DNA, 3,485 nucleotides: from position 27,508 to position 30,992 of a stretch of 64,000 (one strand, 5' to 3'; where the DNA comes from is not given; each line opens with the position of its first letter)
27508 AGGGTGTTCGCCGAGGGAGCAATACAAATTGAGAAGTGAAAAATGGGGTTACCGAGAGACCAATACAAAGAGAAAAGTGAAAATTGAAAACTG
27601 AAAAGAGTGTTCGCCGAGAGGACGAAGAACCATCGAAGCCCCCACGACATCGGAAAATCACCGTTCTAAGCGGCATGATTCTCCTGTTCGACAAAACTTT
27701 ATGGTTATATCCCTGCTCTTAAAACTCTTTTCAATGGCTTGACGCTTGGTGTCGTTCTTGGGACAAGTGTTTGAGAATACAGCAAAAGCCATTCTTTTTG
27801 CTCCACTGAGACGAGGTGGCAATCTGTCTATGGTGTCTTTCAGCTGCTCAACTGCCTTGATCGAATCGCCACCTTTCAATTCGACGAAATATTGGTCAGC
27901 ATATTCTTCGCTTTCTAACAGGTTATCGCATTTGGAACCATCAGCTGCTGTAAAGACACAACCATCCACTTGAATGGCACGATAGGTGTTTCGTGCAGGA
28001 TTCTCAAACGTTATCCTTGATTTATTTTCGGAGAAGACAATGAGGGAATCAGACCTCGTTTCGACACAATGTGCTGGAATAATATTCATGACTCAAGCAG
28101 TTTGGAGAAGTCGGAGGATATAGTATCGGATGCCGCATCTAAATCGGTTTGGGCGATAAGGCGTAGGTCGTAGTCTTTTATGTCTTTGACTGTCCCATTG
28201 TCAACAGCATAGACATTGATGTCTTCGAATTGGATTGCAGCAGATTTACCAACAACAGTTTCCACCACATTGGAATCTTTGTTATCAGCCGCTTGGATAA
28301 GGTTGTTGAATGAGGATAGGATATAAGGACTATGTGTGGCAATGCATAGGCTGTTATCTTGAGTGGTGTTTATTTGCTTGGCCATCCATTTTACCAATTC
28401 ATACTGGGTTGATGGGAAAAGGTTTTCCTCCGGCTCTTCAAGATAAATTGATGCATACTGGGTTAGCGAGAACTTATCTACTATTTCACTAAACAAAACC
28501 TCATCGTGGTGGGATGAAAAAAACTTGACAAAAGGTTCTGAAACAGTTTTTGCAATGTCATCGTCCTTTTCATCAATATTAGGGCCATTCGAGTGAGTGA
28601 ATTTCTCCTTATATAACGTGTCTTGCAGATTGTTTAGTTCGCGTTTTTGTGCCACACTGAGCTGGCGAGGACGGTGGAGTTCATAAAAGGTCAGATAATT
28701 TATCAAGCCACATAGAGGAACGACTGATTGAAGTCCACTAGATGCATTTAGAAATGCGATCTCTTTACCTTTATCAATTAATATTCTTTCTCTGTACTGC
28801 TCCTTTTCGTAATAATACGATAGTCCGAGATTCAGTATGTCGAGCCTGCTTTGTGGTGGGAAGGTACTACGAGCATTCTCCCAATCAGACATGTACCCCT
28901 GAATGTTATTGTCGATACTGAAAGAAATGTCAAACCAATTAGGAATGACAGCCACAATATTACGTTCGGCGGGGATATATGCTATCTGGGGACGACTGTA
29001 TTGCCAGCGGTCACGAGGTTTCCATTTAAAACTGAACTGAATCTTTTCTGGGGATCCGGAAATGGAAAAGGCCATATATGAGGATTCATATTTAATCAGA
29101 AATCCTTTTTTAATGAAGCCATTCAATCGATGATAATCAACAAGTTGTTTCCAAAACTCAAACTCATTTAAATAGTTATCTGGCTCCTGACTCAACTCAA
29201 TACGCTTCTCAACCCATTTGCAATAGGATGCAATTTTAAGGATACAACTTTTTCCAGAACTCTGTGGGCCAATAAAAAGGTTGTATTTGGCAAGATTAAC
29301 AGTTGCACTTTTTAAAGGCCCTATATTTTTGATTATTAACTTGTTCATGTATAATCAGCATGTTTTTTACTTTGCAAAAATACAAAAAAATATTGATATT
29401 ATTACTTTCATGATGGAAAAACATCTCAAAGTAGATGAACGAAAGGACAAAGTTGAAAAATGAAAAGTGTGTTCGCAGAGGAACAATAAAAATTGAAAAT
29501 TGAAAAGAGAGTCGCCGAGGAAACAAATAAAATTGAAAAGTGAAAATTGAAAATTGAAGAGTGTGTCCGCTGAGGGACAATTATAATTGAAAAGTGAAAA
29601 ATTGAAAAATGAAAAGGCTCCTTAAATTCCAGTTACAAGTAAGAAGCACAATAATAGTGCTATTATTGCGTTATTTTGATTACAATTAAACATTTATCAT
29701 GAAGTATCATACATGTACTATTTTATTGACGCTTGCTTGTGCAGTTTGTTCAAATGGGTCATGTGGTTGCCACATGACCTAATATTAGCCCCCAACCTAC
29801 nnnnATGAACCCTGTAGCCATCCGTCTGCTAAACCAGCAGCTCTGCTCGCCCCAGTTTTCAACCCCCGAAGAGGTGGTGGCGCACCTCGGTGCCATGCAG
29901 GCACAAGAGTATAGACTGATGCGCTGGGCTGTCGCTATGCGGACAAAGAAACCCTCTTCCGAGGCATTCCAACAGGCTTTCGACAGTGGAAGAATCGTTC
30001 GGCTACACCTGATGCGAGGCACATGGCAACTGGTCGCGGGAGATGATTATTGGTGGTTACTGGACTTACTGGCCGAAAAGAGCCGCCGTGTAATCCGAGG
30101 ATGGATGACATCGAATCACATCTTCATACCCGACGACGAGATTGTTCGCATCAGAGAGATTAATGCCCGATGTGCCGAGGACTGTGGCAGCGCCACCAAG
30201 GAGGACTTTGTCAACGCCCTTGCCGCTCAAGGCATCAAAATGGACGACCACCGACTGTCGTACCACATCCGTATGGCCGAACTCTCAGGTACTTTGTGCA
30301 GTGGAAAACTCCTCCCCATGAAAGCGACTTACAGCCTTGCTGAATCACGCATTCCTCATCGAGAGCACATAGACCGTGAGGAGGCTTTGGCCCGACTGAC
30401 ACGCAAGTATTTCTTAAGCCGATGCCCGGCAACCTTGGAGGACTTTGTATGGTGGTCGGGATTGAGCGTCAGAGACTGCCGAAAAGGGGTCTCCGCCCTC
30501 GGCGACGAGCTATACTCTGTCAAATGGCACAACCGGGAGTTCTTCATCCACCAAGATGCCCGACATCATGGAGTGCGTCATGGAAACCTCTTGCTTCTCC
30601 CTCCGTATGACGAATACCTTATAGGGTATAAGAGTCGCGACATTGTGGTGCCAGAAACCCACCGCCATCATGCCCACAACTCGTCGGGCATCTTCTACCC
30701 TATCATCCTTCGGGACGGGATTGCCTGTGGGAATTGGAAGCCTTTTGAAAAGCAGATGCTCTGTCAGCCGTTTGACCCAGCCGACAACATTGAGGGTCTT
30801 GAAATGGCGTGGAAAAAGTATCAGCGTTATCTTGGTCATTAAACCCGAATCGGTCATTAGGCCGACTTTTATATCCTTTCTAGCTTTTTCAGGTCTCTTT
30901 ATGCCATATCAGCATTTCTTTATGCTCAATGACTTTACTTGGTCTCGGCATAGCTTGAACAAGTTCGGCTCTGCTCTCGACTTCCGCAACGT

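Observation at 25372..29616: Same-orientation ~55-bp repeat arrays delimit two defence cassettes, giving an integron-like layout with no visible integrase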

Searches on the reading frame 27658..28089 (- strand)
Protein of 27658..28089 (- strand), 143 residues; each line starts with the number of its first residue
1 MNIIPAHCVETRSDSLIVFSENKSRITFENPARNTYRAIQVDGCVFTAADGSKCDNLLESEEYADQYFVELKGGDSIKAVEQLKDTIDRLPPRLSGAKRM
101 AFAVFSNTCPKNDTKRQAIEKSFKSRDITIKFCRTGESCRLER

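Call 10: search_protein_families(library=pfam, proteins=[window:27658-28089:-], max_evalue=0.01)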
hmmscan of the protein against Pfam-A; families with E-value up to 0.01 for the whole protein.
window:27658-28089:- (143 aa): 0 families

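Call 11: search_protein_families(library=padloc, proteins=[window:27658-28089:-], max_evalue=0.001)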
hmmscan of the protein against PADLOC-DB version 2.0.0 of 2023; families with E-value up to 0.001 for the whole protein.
window:27658-28089:- (143 aa): 1 family
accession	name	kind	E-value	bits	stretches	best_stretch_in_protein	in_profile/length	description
PDLC04563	PDC-M29B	-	8.8e-06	23.9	1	27-126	43-151/164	-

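Call 82: search_solved_structures(query=window:27661-28089:-, max_evalue=1)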
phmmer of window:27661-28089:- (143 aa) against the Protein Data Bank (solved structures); distinct sequences matched with E-value up to 1: 0.

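Call 83: search_protein_families(library=ncbifam, proteins=[window:27661-28089:-], max_evalue=0.01)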
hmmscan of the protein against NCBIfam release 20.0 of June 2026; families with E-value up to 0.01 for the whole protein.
window:27661-28089:- (143 aa): 0 families

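Call 90: find_homologous_proteins(query=window:27661-28089:-, max_evalue=0.00001)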
Query window:27661-28089:- (143 aa): 196 proteins with E <= 0.00001 among 206 candidates; the best 120 are listed.
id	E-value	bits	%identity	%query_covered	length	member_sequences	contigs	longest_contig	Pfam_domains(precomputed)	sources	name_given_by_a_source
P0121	1.8e-77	276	88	100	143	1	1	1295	-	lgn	-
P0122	2.5e-77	275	88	100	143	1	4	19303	-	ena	-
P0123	3.3e-77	275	90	100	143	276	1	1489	-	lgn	-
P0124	4.1e-77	275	88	100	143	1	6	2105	-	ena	-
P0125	1.5e-76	273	87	100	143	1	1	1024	-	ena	-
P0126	1.5e-76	273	85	100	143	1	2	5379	-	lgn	-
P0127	2.0e-76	272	87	100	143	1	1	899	-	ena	-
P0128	2.7e-76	272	86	100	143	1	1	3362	-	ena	-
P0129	2.9e-76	272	85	100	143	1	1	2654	-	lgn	-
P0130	5.7e-76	271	85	100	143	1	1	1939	-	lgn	-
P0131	6.1e-76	271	85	100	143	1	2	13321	-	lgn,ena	-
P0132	1.9e-75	269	87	100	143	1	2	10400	-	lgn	-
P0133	2.4e-75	269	87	100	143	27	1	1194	-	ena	-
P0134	4.1e-75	268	85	100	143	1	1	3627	-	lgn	-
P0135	5.3e-75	268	85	100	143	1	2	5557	-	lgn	-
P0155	9.7e-73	260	84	100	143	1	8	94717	-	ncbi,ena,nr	ncbi:MAG: hypothetical protein J6X86_04435 [Bacteroidales bacterium]|nr:hypothetical protein [Bacter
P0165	1.2e-71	257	81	100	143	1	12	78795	-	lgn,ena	-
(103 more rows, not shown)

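Call 91: find_encoding_contigs(protein=P0165, flank=10000, max_places=6)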
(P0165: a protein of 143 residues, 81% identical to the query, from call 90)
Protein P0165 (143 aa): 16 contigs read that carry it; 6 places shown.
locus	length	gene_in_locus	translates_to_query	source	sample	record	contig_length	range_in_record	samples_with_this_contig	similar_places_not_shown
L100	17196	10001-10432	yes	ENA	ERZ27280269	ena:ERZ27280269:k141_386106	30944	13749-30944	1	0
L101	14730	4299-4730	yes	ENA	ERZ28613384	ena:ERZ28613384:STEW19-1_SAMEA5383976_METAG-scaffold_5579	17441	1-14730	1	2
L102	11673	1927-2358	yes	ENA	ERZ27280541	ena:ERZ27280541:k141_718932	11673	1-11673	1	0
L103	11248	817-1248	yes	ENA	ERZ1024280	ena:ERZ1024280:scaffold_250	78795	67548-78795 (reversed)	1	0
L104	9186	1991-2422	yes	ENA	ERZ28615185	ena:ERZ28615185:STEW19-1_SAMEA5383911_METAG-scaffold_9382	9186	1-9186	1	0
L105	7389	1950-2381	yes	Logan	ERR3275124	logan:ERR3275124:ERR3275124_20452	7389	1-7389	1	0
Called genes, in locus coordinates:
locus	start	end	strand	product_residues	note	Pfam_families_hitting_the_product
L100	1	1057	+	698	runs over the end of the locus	PF13734:Inhibitor_I69 (weak), PF01640:Peptidase_C10, PF18998:Flg_new_2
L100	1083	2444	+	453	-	PF01569:PAP2, PF22778:VCPO_2nd (faint), PF01569:PAP2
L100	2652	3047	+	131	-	-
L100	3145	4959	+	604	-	PF01257:2Fe-2S_thioredx, PF01512:Complex1_51K, PF10531:SLBB (weak), PF10589:NADH_4Fe-4S, PF00037:Fer4, PF12797:Fer4_2 (weak), PF12838:Fer4_7, PF13237:Fer4_10, +3 more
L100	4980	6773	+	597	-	PF00111:Fer2, PF13510:Fer2_4, PF10588:NADH-G_4Fe-4S_3, PF14697:Fer4_21 (weak), PF22117:Fer4_Nqo3 (weak), PF12838:Fer4_7 (weak), PF02906:Fe_hyd_lg_C, PF02256:Fe_hyd_SSU, +2 more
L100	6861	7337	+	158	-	PF01257:2Fe-2S_thioredx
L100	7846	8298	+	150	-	PF19781:DUF6266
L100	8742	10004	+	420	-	PF13304:AAA_21 (faint), PF13175:AAA_15 (weak)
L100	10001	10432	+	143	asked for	-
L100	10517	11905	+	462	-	PF03235:GmrSD_N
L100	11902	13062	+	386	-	PF02463:SMC_N (faint), PF13175:AAA_15, PF13476:AAA_23 (weak), PF13304:AAA_21, PF13175:AAA_15, PF12476:DUF3696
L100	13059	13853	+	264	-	-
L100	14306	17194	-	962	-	?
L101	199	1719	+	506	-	PF05547:Peptidase_M6 (weak)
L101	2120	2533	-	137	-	-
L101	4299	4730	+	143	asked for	-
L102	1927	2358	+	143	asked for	-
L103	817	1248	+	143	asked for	-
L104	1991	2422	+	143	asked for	-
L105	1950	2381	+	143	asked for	-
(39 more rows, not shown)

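Call 92: find_encoding_contigs(protein=P0155, flank=10000, max_places=5)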
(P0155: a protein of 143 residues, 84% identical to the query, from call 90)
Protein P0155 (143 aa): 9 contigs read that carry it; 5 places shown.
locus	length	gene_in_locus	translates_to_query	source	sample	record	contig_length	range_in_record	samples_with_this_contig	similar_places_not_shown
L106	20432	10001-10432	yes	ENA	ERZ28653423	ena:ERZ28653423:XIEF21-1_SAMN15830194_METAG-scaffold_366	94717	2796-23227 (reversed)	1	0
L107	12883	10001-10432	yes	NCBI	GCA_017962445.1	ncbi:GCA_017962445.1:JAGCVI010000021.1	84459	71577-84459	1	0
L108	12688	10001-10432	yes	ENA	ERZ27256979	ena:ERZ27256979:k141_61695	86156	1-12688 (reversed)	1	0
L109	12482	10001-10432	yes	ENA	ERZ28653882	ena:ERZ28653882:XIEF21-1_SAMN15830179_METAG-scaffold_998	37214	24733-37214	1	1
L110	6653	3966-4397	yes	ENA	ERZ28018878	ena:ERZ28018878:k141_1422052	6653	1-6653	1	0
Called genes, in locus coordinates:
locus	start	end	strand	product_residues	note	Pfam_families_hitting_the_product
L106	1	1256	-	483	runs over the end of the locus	PF00309:Sigma54_AID, PF04963:Sigma54_CBD, PF04552:Sigma54_DBD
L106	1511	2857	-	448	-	PF13173:AAA_14, PF13635:DUF4143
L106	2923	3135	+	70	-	-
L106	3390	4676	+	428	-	-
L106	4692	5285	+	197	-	-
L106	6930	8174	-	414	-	PF13173:AAA_14, PF13635:DUF4143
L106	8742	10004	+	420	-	PF13304:AAA_21 (faint), PF13175:AAA_15 (weak)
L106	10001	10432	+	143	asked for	-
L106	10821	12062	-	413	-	PF13173:AAA_14, PF13635:DUF4143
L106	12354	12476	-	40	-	-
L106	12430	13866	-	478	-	-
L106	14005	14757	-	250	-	-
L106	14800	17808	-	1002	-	PF02384:N6_Mtase (faint), PF20473:MmeI_Mtase (weak), PF07669:Eco57I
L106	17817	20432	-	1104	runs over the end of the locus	PF13091:PLDc_2 (weak), PF00176:SNF2-rel_dom (faint), PF00270:DEAD (faint), PF04851:ResIII (weak), PF00271:Helicase_C, PF22590:Cas3-like_C_2 (faint)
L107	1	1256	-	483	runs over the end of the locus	PF00309:Sigma54_AID, PF04963:Sigma54_CBD, PF04552:Sigma54_DBD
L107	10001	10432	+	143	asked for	-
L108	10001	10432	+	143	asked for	-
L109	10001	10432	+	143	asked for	-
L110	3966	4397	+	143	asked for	-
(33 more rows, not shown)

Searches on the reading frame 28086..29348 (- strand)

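Call 10: search_protein_families(library=pfam, proteins=[window:28086-29348:-], max_evalue=0.01)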
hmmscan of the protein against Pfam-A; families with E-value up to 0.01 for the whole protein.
window:28086-29348:- (420 aa): 2 families
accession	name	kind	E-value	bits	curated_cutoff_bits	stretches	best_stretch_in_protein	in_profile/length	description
PF13175.12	AAA_15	-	5.2e-12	46.5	32.1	2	297-343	328-373/374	AAA ATPase domain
PF13304.12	AAA_21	-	1.5e-07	32.2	27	0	301-345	262-304/304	AAA domain, putative AbiEii toxin, Type IV TA system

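Call 11: search_protein_families(library=padloc, proteins=[window:28086-29348:-], max_evalue=0.001)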
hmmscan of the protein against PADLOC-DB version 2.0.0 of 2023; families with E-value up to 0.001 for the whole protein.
window:28086-29348:- (420 aa): 56 families (the best 25 are shown)
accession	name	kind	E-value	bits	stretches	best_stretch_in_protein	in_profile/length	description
PDLC04562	PDC-M29A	-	1.1e-54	184.2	1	1-419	1-405/410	-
PDLC04710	PDC-M56A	-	6.8e-14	49.7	1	1-130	1-118/382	-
PDLC02979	AriA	-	2.3e-12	45.4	2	297-344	327-373/373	-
PDLC02981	AriAB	-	1.2e-11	42.1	1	277-346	310-379/694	-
PDLC04032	PD-T4-4_A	-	4e-11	40.6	1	251-393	301-442/474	-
PDLC04033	PD-T4-4_A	-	4.4e-11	40.6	1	301-386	329-415/460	-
PDLC02915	ATPase-Toprim_I-B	-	8.3e-11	39.4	2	289-347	245-302/623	-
PDLC04664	PDC-M47A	-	8.1e-10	36.2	1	303-387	327-412/461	-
PDLC02980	AriA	-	1.4e-09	36.4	1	301-345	262-304/304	-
PDLC03878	NsnB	-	1.8e-09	35.8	1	1-48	2-49/345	-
PDLC04214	HEC-02A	-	4e-09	34.2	1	2-108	3-106/338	-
PDLC04213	HEC-02A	-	1.8e-08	32.3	1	2-128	4-129/337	-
PDLC04182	HEC-01A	-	8.7e-08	29.5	1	301-346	309-353/406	-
PDLC00274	PtuA1|PtuA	-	1.7e-07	28.9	1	296-348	304-353/438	AAA ATPase domain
PDLC00266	PtuA1|PtuA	-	4e-07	27.7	1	299-349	335-385/483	AAA ATPase domain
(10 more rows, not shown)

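Call 83: search_protein_families(library=ncbifam, proteins=[window:28089-29348:-], max_evalue=0.01)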
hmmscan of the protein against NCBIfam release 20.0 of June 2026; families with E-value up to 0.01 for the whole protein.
window:28089-29348:- (420 aa): 1 family
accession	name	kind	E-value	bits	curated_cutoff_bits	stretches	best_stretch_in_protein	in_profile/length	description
NF047739.1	antiphage_MADS3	equivalog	5.8e-07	29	420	1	299-368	338-404/427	methylation-associated defense system AAA family ATPase MAD3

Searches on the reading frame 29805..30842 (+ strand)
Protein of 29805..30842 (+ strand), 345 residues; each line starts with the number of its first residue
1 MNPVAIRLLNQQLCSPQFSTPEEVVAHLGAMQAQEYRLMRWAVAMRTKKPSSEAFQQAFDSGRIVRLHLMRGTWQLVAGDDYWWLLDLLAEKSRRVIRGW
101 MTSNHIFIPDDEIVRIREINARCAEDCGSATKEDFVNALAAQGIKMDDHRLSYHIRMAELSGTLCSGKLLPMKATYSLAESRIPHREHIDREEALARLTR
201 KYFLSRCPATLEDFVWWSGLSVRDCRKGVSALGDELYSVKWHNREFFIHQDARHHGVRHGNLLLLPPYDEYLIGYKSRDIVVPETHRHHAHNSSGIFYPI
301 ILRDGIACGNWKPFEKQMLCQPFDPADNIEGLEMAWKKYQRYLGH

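Call 10: search_protein_families(library=pfam, proteins=[window:29805-30842:+], max_evalue=0.01)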
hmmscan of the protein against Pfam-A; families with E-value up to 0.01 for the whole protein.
window:29805-30842:+ (345 aa): 1 family
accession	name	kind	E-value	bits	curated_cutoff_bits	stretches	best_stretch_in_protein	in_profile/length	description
PF06224.18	AlkZ-like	-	1.7e-51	176.2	25.9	1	25-314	1-295/329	DNA glycosylase AlkZ-like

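Call 11: search_protein_families(library=padloc, proteins=[window:29805-30842:+], max_evalue=0.001)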
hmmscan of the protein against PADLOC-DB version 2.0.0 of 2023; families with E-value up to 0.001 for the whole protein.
window:29805-30842:+ (345 aa): 0 families

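Call 51: find_encoding_contigs(protein=window:29805-30842:+, flank=10000, max_places=10)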
Protein window:29805-30842:+ (345 aa): 9 contigs read that carry it; 6 places shown.
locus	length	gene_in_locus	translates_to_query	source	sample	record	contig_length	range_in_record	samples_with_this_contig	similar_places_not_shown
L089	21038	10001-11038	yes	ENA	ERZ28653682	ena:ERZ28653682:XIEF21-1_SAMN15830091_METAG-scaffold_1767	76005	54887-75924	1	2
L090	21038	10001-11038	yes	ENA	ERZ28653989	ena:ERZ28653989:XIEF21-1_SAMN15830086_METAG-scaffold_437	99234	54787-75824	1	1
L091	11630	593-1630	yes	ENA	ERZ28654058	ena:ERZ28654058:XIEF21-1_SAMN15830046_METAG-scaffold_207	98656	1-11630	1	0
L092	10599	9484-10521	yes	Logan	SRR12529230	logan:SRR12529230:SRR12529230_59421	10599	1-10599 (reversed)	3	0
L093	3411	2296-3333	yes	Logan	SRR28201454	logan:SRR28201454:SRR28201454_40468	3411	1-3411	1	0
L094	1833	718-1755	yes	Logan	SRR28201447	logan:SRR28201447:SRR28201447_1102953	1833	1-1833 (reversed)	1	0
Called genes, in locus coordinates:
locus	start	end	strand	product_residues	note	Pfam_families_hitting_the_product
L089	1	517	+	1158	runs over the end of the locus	PF00176:SNF2-rel_dom (faint), PF00270:DEAD (faint), PF04851:ResIII (weak), PF00271:Helicase_C, PF22590:Cas3-like_C_2 (faint)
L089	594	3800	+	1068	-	PF02384:N6_Mtase (faint), PF20473:MmeI_Mtase (faint), PF07669:Eco57I, PF12950:TaqI_C (weak)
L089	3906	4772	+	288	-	-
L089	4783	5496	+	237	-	-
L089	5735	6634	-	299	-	PF08843:AbiEii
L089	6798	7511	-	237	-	PF20217:DUF6577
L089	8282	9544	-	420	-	PF13304:AAA_21 (faint), PF13175:AAA_15 (weak)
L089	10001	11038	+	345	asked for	PF06224:AlkZ-like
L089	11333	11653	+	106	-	PF09966:DUF2200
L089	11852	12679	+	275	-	PF01427:Peptidase_M15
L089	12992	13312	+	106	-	PF01906:YbjQ_1, PF23025:YbjQ_2 (weak)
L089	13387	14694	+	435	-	PF01546:Peptidase_M20, PF07687:M20_dimer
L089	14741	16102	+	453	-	PF01546:Peptidase_M20, PF07687:M20_dimer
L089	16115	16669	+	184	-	PF04205:FMN_bind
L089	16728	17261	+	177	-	PF22624:AASDHPPT_N (faint), PF01648:ACPS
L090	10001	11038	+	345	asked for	PF06224:AlkZ-like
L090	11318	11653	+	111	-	PF09966:DUF2200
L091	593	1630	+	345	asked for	PF06224:AlkZ-like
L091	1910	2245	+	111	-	PF09966:DUF2200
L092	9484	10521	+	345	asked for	PF06224:AlkZ-like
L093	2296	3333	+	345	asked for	PF06224:AlkZ-like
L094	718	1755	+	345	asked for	PF06224:AlkZ-like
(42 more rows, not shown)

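Call 83: search_protein_families(library=ncbifam, proteins=[window:29805-30842:+], max_evalue=0.01)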
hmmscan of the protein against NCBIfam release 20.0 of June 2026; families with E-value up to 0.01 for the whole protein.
window:29805-30842:+ (345 aa): 0 families
